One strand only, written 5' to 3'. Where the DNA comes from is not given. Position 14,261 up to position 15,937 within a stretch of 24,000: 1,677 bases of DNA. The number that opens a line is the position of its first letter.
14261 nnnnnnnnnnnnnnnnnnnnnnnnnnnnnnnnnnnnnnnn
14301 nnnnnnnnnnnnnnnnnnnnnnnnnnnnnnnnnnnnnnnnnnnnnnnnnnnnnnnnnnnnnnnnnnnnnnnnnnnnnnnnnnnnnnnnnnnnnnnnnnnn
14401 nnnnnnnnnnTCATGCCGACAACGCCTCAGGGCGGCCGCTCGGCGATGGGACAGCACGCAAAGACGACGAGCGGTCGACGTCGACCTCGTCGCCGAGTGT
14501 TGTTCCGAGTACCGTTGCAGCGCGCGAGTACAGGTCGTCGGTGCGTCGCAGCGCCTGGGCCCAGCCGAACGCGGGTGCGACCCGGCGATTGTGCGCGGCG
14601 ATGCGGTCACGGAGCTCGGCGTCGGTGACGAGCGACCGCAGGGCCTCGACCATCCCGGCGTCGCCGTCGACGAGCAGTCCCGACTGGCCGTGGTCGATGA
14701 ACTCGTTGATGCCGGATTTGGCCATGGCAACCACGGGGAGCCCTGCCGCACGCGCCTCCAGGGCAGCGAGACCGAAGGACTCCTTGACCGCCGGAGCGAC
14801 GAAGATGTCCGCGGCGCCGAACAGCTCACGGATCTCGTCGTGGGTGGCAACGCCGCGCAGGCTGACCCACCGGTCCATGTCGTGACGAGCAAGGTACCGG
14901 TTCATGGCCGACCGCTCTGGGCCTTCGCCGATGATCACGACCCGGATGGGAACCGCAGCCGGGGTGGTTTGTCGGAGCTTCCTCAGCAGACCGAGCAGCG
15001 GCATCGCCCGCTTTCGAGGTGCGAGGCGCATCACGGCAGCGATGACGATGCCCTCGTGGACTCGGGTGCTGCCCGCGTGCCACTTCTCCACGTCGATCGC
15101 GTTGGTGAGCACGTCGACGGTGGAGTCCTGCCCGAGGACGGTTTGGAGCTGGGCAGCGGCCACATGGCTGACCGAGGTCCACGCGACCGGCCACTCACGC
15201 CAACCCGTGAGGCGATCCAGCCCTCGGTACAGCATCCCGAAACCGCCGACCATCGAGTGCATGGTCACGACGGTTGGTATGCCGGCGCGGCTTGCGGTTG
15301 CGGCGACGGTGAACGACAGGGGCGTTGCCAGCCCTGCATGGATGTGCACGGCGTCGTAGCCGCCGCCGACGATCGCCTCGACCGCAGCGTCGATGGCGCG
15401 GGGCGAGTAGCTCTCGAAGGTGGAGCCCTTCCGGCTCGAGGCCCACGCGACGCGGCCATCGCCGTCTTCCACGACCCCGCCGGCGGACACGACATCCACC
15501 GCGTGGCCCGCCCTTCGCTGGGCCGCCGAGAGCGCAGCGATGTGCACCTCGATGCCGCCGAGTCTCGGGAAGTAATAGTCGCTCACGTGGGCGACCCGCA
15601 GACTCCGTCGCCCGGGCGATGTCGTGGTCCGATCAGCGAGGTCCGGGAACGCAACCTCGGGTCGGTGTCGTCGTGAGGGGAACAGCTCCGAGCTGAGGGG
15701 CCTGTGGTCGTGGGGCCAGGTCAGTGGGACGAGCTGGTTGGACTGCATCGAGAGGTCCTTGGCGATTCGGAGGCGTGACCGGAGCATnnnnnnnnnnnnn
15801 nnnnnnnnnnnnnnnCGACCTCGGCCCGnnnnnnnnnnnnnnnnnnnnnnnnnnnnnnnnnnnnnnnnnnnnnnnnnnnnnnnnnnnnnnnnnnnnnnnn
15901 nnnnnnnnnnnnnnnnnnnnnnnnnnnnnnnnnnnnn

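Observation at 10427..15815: Four-gene translationally coupled operon: GT4 glycosyltransferase, PAP2_3::PIG-L deacetylase fusion and two MprF-TM-like flippase paralogues - candidate uncharacterised aminoglycolipid pathway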

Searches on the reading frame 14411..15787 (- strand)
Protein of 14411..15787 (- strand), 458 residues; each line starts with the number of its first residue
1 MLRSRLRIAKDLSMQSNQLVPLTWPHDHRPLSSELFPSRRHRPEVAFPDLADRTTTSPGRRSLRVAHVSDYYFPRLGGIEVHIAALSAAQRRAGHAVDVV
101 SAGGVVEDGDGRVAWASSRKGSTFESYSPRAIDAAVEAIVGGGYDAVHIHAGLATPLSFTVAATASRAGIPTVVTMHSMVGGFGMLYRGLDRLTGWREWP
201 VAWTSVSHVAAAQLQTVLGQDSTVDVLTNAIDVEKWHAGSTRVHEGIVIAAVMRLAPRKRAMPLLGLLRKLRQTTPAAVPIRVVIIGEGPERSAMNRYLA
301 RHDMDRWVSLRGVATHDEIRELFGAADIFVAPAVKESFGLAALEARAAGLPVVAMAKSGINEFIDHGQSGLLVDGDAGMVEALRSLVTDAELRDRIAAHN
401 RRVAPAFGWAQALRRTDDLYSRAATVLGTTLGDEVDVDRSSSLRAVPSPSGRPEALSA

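Call 9: search_protein_families(library=pfam, proteins=[window:14411-15787:-], max_evalue=0.01)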
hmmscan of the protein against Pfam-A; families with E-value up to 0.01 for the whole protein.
window:14411-15787:- (458 aa): 6 families
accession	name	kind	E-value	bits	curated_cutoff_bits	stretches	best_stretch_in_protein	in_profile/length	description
PF00534.26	Glycos_transf_1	-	2.3e-26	92.8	26.4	1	233-401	2-170/172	Glycosyl transferases group 1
PF13692.12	Glyco_trans_1_4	-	1.2e-23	84.4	27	1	248-389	3-142/142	Glycosyl transferases group 1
PF13439.12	Glyco_transf_4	-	1.2e-17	64.9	28.5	1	77-235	2-170/170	Glycosyltransferase Family 4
PF20706.3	GT4-conflict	-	5.5e-12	45.8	26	1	314-416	270-371/385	Family 4 Glycosyltransferase in conflict systems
PF13579.12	Glyco_trans_4_4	-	4.2e-10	40.6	29.7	1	77-203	1-119/158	Glycosyl transferase 4-like domain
PF13524.12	Glyco_trans_1_2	-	1.1e-07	32.4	25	1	268-411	6-137/144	Glycosyl transferase-like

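Call 10: search_protein_families(library=ncbifam, proteins=[window:14411-15787:-], max_evalue=0.001)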
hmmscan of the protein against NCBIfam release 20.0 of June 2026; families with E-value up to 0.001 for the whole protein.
window:14411-15787:- (458 aa): 32 families (the best 25 are shown)
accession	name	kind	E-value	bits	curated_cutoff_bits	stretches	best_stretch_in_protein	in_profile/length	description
TIGR03999.1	thiol_BshA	equivalog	2.4e-28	99.1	273.7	1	203-423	148-373/375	N-acetyl-alpha-D-glucosaminyl L-malate synthase BshA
TIGR03088.1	stp2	hypoth_equivalog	4.4e-25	88.5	409.05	1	220-422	158-372/374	TIGR03088 family PEP-CTERM/XrtA system glycosyltransferase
TIGR03449.1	mycothiol_MshA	equivalog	5.6e-25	88.1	462.5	1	223-424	189-404/406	D-inositol-3-phosphate glycosyltransferase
NF041876.1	EPS_EpsE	equivalog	1.6e-22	80.3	400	1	160-402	127-374/389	exopolysaccharide biosynthesis GT4 family glycosyltransferase EpsE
TIGR02149.1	glgA_Coryne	subfamily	1.1e-21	77.4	302.4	1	63-422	1-389/391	glycogen synthase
TIGR04047.1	MSMEG_0565_glyc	hypoth_equivalog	1.7e-17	63.6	259.85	1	77-421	13-372/373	MSMEG_0565 family glycosyltransferase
NF049988.1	MGlcDAGSynMgs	equivalog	1.3e-15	57.7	400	1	248-418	215-382/398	alpha-monoglucosyldiacylglycerol synthase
NF038229.1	Glyco4_Geo_Pelo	equivalog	8.4e-15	54.6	400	1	247-419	162-332/338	GPMC system family 4 glycosyltransferase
TIGR04005.1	wcaL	equivalog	9.8e-13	47.7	537.6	1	206-377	181-356/406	colanic acid biosynthesis glycosyltransferase WcaL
TIGR04063.1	stp3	hypoth_equivalog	4.5e-12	45.6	442.05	1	267-423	231-395/397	TIGR04063 family PEP-CTERM/XrtA system glycosyltransferase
NF053787.1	GlcN_PG_synth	equivalog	5.2e-12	45.3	480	1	312-421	248-357/361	N-acetylglucosaminyl phosphatidylglycerol synthase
NF038295.1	EPS_HpsP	equivalog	1.4e-11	44.1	550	1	251-416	212-380/388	hormogonium polysaccharide biosynthesis glycosyltransferase HpsP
NF047880.1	glyco_SdgA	exception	6.6e-11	41.4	800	1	248-397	317-464/488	serine-aspartate repeat adhesin O-glycosyltransferase SdgA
TIGR02472.1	sucr_P_syn_N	equivalog_domain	3.1e-10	39.5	576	1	327-391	342-408/439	sucrose-phosphate synthase, putative, glycosyltransferase domain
NF047684.1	TeichurnBiosyTuaC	equivalog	9.7e-10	37.9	550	1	281-395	248-360/391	teichuronic acid biosynthesis protein TuaC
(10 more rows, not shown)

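Call 36: search_solved_structures(query=window:14411-15787:-, max_evalue=1e-8)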
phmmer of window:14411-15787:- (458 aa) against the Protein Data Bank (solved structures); distinct sequences matched with E-value up to 1e-8: 22.
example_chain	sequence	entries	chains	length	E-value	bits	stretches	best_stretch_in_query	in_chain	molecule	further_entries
3c4q_A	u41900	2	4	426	4.7e-16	61.9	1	248-423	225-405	Predicted glycosyltransferases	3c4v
3c48_A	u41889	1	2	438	5.2e-16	61.8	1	248-423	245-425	Predicted glycosyltransferases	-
5d00_A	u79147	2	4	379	3.1e-15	59.2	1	142-397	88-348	N-acetyl-alpha-D-glucosaminyl L-malate synthase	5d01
2gej_A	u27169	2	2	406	7e-15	58.1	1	60-413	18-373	PHOSPHATIDYLINOSITOL MANNOSYLTRANSFERASE (PimA)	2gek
4n9w_A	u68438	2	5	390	7.8e-15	57.9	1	61-413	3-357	GDP-mannose-dependent alpha-(1-2)-phosphatidylinositol mannosyltransferase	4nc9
5ze7_B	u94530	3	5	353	2.3e-12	49.8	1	75-387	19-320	UDP-glucose:tetrahydrobiopterin glucosyltransferase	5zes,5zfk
5zer_A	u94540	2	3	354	2.3e-12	49.8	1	75-387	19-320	UDP-glucose:tetrahydrobiopterin glucosyltransferase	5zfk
3mbo_A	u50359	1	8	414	7e-12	48.2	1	276-399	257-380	Glycosyltransferase, group 1 family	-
3oka_A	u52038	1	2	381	8e-12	48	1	68-409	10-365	GDP-mannose-dependent alpha-(1-6)-phosphatidylinositol monomannoside mannosyltransferase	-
2jjm_A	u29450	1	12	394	8.1e-12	48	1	277-399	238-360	GLYCOSYL TRANSFERASE, GROUP 1 FAMILY PROTEIN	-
3okc_A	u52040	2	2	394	8.9e-12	47.8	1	68-410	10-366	GDP-mannose-dependent alpha-(1-6)-phosphatidylinositol monomannoside mannosyltransferase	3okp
6tvp_A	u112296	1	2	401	2.9e-11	46.1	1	63-423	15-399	Alpha-maltose-1-phosphate synthase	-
8x3q_C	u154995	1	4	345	4.4e-11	45.5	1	74-382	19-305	Glycosyl transferase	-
7fg9_A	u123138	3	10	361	5e-11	45.4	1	74-383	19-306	Glycosyl transferase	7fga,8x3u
6kih_A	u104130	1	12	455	5.3e-11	45.3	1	287-446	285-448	Tll1590 protein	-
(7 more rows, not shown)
